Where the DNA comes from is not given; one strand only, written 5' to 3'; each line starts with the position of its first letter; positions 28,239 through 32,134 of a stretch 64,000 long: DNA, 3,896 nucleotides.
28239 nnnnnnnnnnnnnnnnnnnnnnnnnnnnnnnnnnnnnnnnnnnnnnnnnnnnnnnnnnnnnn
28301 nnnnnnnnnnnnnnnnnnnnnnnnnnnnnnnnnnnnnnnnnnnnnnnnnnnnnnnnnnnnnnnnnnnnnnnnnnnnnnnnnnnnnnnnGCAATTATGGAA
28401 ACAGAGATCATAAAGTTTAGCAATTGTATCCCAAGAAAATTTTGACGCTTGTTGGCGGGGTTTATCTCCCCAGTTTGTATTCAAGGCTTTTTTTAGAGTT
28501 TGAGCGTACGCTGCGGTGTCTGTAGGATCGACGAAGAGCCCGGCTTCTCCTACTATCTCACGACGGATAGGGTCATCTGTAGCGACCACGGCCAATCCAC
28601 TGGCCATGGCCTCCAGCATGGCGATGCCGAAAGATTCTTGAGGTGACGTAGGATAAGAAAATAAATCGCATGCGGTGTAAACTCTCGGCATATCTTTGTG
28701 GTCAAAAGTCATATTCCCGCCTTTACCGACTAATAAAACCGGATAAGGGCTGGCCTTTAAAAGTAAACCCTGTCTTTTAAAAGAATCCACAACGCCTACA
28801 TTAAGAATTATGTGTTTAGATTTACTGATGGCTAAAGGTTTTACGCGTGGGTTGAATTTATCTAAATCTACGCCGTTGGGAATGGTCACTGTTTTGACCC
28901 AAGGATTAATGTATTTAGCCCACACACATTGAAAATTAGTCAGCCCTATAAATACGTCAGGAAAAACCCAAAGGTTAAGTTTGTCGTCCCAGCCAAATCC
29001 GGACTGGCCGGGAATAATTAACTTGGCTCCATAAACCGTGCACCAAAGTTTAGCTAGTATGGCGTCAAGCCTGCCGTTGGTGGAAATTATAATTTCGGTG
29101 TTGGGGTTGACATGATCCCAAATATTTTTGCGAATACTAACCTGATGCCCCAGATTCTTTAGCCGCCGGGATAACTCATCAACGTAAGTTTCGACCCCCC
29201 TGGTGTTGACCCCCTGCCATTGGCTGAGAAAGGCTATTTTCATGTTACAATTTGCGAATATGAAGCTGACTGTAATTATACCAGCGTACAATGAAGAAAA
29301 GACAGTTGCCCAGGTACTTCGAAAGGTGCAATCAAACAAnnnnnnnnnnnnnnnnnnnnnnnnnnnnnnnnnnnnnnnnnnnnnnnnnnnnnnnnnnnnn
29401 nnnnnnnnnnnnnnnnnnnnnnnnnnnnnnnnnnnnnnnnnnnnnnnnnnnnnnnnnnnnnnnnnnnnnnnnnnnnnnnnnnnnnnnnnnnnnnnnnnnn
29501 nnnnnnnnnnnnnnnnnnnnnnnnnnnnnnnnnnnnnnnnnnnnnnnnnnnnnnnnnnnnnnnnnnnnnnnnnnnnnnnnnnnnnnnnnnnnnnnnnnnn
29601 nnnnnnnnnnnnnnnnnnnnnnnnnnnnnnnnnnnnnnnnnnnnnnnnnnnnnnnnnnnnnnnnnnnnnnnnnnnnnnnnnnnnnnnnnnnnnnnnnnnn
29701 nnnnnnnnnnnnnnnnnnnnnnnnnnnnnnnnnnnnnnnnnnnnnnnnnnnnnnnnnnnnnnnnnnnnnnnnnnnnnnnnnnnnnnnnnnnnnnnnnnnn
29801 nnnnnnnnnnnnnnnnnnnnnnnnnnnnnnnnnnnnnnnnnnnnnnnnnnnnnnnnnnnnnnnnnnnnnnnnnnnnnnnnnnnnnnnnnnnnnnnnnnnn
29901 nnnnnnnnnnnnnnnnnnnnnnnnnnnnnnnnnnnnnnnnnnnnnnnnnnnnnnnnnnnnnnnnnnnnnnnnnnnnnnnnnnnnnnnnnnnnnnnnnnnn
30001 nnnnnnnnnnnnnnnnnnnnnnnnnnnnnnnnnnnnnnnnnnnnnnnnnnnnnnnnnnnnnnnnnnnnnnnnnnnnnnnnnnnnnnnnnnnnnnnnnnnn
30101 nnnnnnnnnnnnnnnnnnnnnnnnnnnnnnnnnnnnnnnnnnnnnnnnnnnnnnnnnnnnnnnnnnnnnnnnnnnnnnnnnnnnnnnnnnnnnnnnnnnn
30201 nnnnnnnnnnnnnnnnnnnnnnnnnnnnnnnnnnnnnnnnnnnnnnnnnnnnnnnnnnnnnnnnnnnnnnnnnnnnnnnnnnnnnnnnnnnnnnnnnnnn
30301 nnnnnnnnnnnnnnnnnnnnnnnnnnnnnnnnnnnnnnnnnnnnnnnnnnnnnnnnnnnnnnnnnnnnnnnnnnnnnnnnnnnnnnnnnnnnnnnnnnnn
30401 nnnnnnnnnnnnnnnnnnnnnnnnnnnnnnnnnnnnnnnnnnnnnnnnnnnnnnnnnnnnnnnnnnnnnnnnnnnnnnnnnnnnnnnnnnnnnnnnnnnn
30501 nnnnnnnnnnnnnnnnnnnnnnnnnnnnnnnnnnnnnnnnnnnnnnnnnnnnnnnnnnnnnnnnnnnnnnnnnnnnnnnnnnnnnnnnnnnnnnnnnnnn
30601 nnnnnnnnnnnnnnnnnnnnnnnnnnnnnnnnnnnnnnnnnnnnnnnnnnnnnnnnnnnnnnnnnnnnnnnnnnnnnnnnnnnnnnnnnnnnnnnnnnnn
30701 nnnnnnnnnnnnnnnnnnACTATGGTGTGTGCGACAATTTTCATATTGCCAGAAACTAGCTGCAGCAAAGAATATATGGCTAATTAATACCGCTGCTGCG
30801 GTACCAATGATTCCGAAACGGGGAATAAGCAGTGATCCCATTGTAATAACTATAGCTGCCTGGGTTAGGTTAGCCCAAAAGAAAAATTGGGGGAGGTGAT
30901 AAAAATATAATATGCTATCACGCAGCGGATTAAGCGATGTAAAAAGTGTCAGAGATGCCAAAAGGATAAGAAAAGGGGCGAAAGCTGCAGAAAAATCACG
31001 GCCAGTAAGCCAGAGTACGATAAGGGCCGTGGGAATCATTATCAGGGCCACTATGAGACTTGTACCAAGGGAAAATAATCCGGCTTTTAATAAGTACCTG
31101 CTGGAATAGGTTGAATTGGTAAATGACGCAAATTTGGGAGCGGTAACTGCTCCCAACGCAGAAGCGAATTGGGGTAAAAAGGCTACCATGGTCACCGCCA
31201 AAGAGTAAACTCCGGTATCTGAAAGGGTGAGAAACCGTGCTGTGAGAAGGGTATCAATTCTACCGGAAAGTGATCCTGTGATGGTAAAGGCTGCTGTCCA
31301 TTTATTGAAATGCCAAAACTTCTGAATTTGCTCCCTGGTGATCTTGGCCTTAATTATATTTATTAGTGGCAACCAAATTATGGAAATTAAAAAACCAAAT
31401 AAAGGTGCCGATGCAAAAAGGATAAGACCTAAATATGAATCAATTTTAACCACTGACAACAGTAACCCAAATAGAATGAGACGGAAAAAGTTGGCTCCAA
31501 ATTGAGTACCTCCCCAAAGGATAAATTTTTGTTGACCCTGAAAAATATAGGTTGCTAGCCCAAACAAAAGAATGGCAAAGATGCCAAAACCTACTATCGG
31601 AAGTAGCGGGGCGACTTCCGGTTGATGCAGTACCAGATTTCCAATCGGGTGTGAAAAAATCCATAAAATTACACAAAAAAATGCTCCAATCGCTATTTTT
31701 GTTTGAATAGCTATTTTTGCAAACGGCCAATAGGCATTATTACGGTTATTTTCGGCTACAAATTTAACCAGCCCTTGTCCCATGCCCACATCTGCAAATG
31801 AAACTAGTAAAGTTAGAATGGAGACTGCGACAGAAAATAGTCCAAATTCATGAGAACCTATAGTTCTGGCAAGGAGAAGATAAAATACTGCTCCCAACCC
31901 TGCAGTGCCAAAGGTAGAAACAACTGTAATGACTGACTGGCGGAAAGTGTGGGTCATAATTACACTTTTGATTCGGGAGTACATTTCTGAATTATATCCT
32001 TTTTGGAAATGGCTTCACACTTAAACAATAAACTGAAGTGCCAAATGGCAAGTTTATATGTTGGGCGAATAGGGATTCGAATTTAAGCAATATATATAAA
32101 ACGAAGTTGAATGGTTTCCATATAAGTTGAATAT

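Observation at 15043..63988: One ~49-kb, near-contiguous glycan assembly mega-locus with at least 8 GT-C, about 19 GT-A/GT-B enzymes, 2 Wzx flippases and 6 methyltransferases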

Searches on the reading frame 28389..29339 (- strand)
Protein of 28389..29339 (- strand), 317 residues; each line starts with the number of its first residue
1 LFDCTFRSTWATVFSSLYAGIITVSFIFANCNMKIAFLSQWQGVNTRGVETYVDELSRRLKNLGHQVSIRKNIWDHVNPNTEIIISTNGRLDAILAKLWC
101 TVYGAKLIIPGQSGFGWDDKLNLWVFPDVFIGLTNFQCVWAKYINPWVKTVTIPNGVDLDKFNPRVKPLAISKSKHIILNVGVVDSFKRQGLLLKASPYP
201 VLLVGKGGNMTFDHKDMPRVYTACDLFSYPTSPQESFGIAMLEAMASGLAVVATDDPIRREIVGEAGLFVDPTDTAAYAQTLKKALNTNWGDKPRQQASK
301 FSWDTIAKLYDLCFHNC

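Call 4: search_protein_families(library=pfam, proteins=[window:28389-29339:-], max_evalue=0.01)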
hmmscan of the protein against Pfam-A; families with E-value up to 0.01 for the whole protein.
window:28389-29339:- (317 aa): 3 families
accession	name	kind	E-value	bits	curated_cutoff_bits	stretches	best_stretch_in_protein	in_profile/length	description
PF00534.26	Glycos_transf_1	-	8.7e-17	61.6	26.4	1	214-297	83-164/172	Glycosyl transferases group 1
PF13692.12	Glyco_trans_1_4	-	1.3e-15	58.4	27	1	215-287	68-141/142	Glycosyl transferases group 1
PF13439.12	Glyco_transf_4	-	9.2e-06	26.2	28.5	1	47-69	2-24/170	Glycosyltransferase Family 4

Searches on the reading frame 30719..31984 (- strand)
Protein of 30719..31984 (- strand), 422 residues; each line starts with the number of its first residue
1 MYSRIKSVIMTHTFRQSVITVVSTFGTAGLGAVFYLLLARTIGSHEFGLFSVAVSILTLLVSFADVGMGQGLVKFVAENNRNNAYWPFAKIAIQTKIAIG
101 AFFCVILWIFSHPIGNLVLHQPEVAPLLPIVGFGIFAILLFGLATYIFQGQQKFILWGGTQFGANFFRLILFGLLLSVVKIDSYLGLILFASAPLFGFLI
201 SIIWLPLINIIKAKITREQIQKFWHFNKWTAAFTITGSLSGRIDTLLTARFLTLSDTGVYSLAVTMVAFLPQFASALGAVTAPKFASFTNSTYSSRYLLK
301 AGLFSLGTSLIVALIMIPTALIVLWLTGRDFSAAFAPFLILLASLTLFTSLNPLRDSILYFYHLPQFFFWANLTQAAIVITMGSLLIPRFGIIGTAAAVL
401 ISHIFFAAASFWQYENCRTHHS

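Call 4: search_protein_families(library=pfam, proteins=[window:30719-31984:-], max_evalue=0.01)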
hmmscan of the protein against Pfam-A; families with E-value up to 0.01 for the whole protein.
window:30719-31984:- (422 aa): 2 families
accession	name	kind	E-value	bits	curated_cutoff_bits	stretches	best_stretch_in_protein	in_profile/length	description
PF01943.22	Polysacc_synt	-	5e-20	72.5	28.2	1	17-287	5-272/274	Polysaccharide biosynthesis protein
PF13440.11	Polysacc_synt_3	-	5.2e-15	55.9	23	1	37-320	1-269/293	Polysaccharide biosynthesis protein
